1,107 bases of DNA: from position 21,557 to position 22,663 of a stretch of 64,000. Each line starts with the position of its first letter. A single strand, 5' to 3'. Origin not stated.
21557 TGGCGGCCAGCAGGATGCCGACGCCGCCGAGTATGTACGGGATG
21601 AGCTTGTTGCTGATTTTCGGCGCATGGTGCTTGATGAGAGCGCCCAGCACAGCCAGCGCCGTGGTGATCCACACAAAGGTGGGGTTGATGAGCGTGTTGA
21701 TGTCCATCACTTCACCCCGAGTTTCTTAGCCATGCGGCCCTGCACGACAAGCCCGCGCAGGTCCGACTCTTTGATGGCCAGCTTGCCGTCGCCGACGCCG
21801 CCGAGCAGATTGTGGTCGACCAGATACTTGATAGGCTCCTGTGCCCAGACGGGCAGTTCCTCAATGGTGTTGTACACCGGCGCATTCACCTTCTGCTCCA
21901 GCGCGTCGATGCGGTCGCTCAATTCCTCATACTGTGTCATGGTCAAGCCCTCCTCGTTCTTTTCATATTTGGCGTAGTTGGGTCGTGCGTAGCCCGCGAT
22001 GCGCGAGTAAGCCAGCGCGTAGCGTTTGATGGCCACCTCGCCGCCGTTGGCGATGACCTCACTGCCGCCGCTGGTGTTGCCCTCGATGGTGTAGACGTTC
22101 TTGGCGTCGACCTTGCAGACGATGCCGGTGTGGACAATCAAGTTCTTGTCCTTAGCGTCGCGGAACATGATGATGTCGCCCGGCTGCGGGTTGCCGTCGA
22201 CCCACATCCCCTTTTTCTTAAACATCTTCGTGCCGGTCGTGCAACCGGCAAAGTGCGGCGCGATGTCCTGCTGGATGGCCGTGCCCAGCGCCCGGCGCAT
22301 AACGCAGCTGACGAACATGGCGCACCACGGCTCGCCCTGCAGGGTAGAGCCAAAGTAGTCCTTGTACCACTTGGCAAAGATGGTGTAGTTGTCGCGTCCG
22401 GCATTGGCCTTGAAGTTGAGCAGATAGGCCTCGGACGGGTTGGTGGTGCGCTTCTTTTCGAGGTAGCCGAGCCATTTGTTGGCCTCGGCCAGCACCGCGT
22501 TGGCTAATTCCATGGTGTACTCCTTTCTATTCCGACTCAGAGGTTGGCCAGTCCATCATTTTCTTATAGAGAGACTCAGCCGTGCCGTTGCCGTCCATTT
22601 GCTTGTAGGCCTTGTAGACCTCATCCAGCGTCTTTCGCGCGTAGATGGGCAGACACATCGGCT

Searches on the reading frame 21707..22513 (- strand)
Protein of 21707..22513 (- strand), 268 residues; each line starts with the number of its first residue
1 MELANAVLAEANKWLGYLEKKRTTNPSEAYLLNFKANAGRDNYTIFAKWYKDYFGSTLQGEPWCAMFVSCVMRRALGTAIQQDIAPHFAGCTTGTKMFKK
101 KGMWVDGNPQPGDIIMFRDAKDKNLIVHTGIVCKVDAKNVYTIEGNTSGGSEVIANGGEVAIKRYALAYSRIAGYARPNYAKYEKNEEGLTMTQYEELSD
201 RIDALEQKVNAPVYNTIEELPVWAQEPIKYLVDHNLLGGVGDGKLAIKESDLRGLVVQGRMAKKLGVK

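Call 34: search_protein_families(library=pfam, proteins=[window:21707-22513:-], max_evalue=0.001)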
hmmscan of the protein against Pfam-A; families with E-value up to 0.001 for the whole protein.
window:21707-22513:- (268 aa): 1 family
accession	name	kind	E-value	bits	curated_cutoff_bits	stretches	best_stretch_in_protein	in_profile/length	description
PF05257.22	CHAP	-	1.1e-09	39.1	26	1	60-146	5-81/81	CHAP domain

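Call 96: find_related_loci(query=window:21707-22510:-, collection=viral_contigs, flank=7000)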
Query window:21707-22510:- (267 aa) in viral_contigs; peptide patterns used: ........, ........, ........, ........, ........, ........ (x = any residue, [..] = any of these).
7 stretches matched a pattern, but none encodes a relative of the query by tblastn (E <= 1e-3).
